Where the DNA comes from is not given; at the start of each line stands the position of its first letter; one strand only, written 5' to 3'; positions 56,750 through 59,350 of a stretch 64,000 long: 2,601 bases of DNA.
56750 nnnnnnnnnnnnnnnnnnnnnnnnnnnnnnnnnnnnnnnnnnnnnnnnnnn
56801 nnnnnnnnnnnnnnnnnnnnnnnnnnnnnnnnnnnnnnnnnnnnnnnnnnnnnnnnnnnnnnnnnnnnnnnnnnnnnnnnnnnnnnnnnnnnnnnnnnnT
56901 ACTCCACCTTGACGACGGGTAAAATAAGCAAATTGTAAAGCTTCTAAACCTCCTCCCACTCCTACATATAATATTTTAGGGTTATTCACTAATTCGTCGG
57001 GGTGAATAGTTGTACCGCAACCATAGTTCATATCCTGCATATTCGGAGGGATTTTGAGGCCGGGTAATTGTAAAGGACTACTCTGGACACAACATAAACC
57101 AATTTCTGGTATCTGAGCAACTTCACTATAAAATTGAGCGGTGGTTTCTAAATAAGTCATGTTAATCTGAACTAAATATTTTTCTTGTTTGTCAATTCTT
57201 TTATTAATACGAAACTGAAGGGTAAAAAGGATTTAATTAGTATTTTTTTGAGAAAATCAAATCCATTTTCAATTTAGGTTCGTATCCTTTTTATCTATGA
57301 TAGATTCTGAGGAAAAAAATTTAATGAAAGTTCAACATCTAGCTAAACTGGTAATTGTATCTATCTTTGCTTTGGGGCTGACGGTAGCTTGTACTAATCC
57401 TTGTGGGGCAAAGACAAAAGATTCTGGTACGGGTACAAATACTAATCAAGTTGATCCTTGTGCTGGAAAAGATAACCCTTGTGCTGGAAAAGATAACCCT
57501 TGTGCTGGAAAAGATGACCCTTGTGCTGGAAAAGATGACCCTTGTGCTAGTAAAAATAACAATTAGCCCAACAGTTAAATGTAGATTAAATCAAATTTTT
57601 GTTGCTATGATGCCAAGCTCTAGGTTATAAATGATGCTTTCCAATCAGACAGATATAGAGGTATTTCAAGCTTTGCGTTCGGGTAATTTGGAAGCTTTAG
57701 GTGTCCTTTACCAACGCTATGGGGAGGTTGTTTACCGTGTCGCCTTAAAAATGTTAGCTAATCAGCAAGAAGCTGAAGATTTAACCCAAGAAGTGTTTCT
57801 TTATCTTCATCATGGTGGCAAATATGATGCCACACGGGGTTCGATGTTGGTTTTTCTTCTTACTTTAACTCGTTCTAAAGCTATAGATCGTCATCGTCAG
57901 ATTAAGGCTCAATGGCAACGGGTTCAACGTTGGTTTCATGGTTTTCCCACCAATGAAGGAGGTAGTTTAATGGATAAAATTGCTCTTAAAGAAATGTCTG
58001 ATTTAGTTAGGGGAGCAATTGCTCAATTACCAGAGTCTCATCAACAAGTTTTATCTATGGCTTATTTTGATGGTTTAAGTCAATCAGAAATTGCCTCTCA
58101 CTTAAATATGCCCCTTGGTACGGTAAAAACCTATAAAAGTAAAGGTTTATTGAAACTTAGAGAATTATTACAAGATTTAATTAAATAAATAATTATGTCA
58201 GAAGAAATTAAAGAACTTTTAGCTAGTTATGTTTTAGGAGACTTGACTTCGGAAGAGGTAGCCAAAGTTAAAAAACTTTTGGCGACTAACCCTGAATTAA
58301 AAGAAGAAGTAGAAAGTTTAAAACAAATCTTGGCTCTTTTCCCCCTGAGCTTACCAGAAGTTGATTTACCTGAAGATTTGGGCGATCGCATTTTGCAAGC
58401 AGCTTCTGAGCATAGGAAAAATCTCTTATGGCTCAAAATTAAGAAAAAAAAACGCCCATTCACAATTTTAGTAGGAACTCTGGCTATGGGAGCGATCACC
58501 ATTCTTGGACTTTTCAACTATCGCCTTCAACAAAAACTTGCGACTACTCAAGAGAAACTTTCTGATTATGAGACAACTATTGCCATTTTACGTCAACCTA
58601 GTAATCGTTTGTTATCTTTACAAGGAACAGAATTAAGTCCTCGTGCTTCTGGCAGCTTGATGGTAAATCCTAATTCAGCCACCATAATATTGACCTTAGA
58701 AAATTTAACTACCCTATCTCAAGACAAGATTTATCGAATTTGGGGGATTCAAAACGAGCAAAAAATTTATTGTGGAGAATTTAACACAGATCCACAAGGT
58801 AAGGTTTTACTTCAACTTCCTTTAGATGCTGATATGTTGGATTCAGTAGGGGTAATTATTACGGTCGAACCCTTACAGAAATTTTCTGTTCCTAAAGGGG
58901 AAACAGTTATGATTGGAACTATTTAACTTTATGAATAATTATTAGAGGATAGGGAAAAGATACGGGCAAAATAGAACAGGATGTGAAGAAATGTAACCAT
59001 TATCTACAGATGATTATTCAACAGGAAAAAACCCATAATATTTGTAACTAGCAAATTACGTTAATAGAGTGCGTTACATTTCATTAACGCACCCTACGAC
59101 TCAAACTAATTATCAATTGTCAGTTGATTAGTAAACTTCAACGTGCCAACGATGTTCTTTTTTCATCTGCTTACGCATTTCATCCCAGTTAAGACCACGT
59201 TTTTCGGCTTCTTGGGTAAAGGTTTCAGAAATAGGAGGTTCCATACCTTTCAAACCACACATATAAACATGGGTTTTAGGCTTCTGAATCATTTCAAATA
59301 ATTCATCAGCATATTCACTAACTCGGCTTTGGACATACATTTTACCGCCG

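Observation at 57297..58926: Exported Cys-heptad-repeat mini-protein encoded by 21-bp tandem repeats, in an operon with an ECF sigma/RskA-type anti-sigma pair and divergent from the metalloid/redox operon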

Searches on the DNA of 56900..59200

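Call 84: search_rna_families(source=window, start=56900, end=59200, threshold=evalue, max_evalue=1)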
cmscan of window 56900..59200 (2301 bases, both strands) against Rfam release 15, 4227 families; matches with E-value up to 1: 1.
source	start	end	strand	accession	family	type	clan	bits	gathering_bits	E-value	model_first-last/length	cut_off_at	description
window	58168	58286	-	RF01471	rliB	Gene; sRNA;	-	26.8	40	0.009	1-360/360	no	Listeria sRNA rliB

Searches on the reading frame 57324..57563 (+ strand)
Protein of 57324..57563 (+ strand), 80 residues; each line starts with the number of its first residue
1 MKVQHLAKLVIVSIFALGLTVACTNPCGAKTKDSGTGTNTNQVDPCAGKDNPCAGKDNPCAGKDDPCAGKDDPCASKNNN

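Call 4: search_protein_families(library=pfam, proteins=[window:57324-57563:+], max_evalue=0.01)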
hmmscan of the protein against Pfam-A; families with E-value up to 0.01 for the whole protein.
window:57324-57563:+ (80 aa): 0 families

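Call 5: search_protein_families(library=ncbifam, proteins=[window:57324-57563:+], max_evalue=0.01)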
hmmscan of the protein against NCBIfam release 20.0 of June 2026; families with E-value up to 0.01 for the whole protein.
window:57324-57563:+ (80 aa): 0 families

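Call 7: find_homologous_proteins(query=window:57324-57563:+, max_evalue=0.01)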
Query window:57324-57563:+ (80 aa): 11 proteins with E <= 0.01 among 142 candidates.
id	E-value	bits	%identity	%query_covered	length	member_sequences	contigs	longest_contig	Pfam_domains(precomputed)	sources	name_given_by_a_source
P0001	4.5e-32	127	57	99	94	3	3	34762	-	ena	-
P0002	6.5e-22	95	56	98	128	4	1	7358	-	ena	-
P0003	2.4e-17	81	63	89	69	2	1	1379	-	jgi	-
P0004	4.0e-17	80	58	96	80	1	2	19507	-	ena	-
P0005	6.3e-16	76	58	88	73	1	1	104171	-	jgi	jgi:hypothetical protein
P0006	2.8e-15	74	53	99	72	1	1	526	-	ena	-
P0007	1.7e-9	56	53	98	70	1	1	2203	-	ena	-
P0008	1.9e-8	52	45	81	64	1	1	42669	-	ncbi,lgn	ncbi:MAG: hypothetical protein AB4426_27570 [Xenococcaceae cyanobacterium]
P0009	3.5e-4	39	49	94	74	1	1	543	-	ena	-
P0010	8.5e-4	37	37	93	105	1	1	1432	-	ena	-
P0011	8.5e-3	34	37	98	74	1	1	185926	-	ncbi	-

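Call 10: find_encoding_contigs(protein=P0001, flank=6000, max_places=3)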
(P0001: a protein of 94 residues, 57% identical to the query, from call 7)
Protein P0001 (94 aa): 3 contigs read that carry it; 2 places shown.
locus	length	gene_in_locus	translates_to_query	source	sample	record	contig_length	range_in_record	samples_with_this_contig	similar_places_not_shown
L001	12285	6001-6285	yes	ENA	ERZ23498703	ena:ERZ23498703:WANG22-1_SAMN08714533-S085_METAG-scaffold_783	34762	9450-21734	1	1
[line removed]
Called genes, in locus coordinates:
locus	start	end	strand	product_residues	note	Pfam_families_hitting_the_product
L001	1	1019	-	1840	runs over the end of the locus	PF00069:Pkinase, PF07714:PK_Tyr_Ser-Thr, PF13191:AAA_16, PF00512:HisKA (faint), PF01590:GAF, PF02518:HATPase_c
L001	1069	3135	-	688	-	PF00989:PAS (weak), PF08448:PAS_4 (faint), PF13188:PAS_8 (faint), PF13426:PAS_9, PF00512:HisKA (faint), PF08447:PAS_3, PF02518:HATPase_c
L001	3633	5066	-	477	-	PF00672:HAMP (weak), PF00512:HisKA, PF02518:HATPase_c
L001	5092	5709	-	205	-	-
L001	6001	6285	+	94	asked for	-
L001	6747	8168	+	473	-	PF01134:GIDA (weak), PF03486:HI0933_like (faint), PF07992:Pyr_redox_2, PF12831:FAD_oxidored (faint), PF13738:Pyr_redox_3, PF00070:Pyr_redox, PF02852:Pyr_redox_dim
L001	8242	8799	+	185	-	PF14231:GXWXG, PF14232:DUF4334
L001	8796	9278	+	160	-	PF07883:Cupin_2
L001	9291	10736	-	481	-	PF13347:MFS_2, PF07690:MFS_1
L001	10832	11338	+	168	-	PF00156:Pribosyltran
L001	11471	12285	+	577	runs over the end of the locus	PF00512:HisKA (weak), PF02518:HATPase_c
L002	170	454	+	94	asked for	-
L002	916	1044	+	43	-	?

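Call 11: find_encoding_contigs(protein=P0005, flank=6000, max_places=2)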
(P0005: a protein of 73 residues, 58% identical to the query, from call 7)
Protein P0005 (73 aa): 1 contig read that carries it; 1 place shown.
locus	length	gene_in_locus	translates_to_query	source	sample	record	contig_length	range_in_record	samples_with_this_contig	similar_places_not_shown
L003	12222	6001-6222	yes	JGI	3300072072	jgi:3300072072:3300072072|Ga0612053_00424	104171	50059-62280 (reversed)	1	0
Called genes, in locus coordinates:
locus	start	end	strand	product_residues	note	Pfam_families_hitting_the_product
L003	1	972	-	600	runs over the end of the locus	PF01293:PEPCK_ATP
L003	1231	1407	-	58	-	-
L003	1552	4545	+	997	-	PF02463:SMC_N (faint), PF03193:RsgA_GTPase (faint), PF13191:AAA_16 (faint), PF13476:AAA_23 (faint), PF13555:AAA_29 (faint), PF20703:nSTAND1 (faint), PF17760:UvrA_inter, PF17755:UvrA_DNA-bind, +3 more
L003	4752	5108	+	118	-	-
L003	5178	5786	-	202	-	-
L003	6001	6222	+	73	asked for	-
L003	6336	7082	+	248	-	PF04250:DUF429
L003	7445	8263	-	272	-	PF02578:Cu-oxidase_4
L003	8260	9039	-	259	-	PF21278:YlmH_1st, PF17774:YlmH_RBD, PF25818:MTRES1_C (weak), PF01479:S4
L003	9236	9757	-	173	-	-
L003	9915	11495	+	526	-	PF00389:2-Hacid_dh, PF02826:2-Hacid_dh_C, PF19304:PGDH_inter, PF01842:ACT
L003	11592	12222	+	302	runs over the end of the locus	PF06325:PrmA, PF05175:MTS (weak), PF13847:Methyltransf_31 (weak), PF08241:Methyltransf_11 (faint), PF13649:Methyltransf_25 (faint)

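Call 12: find_encoding_contigs(protein=P0008, flank=6000, max_places=2)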
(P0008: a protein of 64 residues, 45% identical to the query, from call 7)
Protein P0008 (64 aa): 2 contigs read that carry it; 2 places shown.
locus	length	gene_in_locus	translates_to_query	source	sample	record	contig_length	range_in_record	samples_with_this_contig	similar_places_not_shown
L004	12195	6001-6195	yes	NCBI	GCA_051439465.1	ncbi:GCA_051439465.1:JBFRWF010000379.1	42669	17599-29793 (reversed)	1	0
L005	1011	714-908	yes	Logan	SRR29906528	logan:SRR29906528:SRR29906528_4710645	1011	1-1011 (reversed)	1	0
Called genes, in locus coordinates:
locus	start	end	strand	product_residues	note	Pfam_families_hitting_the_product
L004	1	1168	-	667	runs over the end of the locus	PF07992:Pyr_redox_2 (weak), PF00890:FAD_binding_2, PF01266:DAO, PF01946:Thi4 (weak), PF13450:NAD_binding_8, PF01593:Amino_oxidase, PF00355:Rieske, PF01593:Amino_oxidase, +3 more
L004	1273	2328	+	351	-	PF00355:Rieske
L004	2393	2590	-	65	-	PF21826:DUF6887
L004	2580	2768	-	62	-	PF21828:DUF6888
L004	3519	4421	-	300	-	PF00005:ABC_tran, PF13304:AAA_21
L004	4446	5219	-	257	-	PF01061:ABC2_membrane, PF12698:ABC2_membrane_3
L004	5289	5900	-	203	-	-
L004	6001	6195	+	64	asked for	-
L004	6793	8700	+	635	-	PF02786:CPSase_L_D2 (weak), PF08443:RimK (faint), PF13549:ATP-grasp_5 (weak)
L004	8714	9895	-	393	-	PF07690:MFS_1 (weak)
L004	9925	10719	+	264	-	PF01063:Aminotran_4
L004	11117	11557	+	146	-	-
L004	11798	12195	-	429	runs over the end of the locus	PF00171:Aldedh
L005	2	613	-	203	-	?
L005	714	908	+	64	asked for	-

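Call 17: search_protein_families(library=pfam, proteins=[L001:5092-5706:-, L003:5178-5783:-, L004:5289-5897:-], max_evalue=1)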
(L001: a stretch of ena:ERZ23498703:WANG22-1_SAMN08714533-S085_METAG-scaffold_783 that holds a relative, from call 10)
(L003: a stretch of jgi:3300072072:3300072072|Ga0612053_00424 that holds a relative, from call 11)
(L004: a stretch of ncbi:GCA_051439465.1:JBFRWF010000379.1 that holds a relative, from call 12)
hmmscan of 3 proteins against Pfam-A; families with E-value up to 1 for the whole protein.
L001:5092-5706:- (204 aa): 3 families
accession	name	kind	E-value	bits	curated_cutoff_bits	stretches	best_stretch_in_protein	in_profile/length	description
PF02311.25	AraC_binding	-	0.035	14.3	21.1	0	153-185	45-77/135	AraC-like ligand binding domain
PF08007.18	JmjC_2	-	0.11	12.4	22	1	137-181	74-118/127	JmjC domain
PF07883.17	Cupin_2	-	0.22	11.7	27.2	0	150-182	37-69/70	Cupin domain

L003:5178-5783:- (201 aa): 3 families
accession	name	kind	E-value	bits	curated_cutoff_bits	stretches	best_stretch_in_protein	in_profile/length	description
PF08007.18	JmjC_2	-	0.00085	19.3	22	1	138-183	78-123/127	JmjC domain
PF12973.13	Cupin_7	-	0.045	14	27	1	78-125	16-62/105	ChrR Cupin-like domain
PF09313.17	DUF1971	-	0.05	14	23.1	1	114-175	23-78/80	Domain of unknown function (DUF1971)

L004:5289-5897:- (202 aa): 4 families
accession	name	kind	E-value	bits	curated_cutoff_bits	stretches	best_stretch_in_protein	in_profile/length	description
PF07883.17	Cupin_2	-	0.00017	21.6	27.2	1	148-177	37-66/70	Cupin domain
PF08007.18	JmjC_2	-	0.028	14.4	22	1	133-180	72-119/127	JmjC domain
PF00190.28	Cupin_1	-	0.12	12.4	22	1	110-189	48-121/151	Cupin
PF05995.18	CDO_I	-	0.14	12.1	23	1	97-133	72-109/170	Cysteine dioxygenase type I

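Call 19: find_encoding_contigs(protein=P0004, flank=6000, max_places=2)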
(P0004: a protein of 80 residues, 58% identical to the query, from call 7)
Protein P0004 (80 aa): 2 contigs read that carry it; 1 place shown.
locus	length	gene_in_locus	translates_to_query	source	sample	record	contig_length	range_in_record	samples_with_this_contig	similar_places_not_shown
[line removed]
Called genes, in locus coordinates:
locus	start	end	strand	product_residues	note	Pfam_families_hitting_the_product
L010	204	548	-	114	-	-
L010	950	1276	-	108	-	PF03683:UPF0175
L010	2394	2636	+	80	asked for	-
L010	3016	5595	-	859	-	PF17764:PriA_3primeBD, PF00270:DEAD, PF04851:ResIII, PF18319:Zn_ribbon_PriA, PF00271:Helicase_C (weak), PF18074:PriA_C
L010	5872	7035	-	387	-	PF00144:Beta-lactamase, PF13354:Beta-lactamase2 (faint)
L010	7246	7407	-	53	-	PF14261:DUF4351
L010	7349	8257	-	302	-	PF12784:PDDEXK_2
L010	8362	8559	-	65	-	?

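Call 20: find_encoding_contigs(protein=P0011, flank=6000, max_places=2)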
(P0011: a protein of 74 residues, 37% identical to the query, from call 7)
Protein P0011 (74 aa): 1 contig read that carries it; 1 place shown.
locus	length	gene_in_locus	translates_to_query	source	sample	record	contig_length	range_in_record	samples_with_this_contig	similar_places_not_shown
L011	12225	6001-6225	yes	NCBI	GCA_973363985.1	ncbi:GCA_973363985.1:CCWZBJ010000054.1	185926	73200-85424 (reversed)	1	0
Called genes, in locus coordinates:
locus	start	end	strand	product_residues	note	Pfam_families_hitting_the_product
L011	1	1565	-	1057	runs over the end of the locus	PF00873:ACR_tran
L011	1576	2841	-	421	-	PF25971:CzcB_N, PF25973:BSH_CzcB, PF25954:Beta-barrel_RND_2, PF25975:CzcB_C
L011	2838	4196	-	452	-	PF02321:OEP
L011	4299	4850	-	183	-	-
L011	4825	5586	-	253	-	PF00106:adh_short, PF08659:KR, PF13561:adh_short_C2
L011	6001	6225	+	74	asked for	-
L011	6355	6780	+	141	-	PF07291:MauE (weak)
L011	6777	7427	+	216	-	-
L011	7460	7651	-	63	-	-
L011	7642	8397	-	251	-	PF02683:DsbD_TM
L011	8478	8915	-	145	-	PF00085:Thioredoxin (weak)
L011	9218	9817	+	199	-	PF02627:CMD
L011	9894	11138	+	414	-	PF14522:Cytochrome_C7 (faint), PF22113:Mtrc-MtrF_II-IV_dom (faint), PF13435:Cytochrome_C554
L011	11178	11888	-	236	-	PF06532:NrsF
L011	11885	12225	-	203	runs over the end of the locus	PF07638:Sigma70_ECF (faint), PF04542:Sigma70_r2, PF08281:Sigma70_r4_2, PF04545:Sigma70_r4 (weak)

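Call 78: search_protein_representatives(alignment_id=A1)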
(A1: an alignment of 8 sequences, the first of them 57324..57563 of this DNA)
Query: 8 sequences, 76 profile positions. Proteins with E-value up to 0.001 (for the whole library): 185; up to 1e-10: 49; up to 1e-30: 2. The best 150 are listed.
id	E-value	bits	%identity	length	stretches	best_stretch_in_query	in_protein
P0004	1.2e-34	134.7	-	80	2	1-75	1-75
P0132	4.2e-32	126.6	-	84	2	1-74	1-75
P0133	3.7e-29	117.1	-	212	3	1-73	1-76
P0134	4.0e-29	117.0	-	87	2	1-76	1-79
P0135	8.5e-29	116.0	-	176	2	1-76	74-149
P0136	1.4e-27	112.1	-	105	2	1-76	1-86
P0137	4.0e-26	107.4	-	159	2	1-73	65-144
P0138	9.3e-24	99.8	-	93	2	1-76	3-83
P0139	1.1e-23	99.6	-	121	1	1-76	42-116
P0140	2.2e-21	92.2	-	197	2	1-74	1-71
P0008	3.8e-21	91.5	-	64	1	1-76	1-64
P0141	1.3e-20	89.7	-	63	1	1-60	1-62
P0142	2.1e-20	89.1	-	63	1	1-74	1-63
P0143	2.4e-20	88.9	-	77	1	1-76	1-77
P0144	2.8e-20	88.7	-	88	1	1-75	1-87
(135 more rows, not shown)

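Call 82: search_protein_families(library=ncbifam, proteins=[L001:5092-5706:-], max_evalue=0.01)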
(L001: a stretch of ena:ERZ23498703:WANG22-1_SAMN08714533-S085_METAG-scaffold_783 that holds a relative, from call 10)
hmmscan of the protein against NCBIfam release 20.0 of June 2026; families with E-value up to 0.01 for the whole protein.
L001:5092-5706:- (204 aa): 0 families

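Call 91: predict_structure(alignment_id=A1)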
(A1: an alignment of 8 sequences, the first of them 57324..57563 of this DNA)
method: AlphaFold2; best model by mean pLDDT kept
length: 80 residues; sequences in the alignment: 8
mean_pLDDT: 46.9   pTM: 0.16
mean pLDDT of the five models: 46.9, 44.8, 44.7, 42.7, 40.6
residues with pLDDT >= 90: 0; 70-90: 0; 50-70: 28; < 50: 52
segments of 3 or more residues with pLDDT < 50: 20-45, 54-56, 61-63, 68-73, 75-80
pLDDT, mean of each block of 10 residues (from residue 1): 54 51 43 40 48 49 48 42
secondary structure: DSSP gave nothing for this model
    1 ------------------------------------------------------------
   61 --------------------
elements in order:
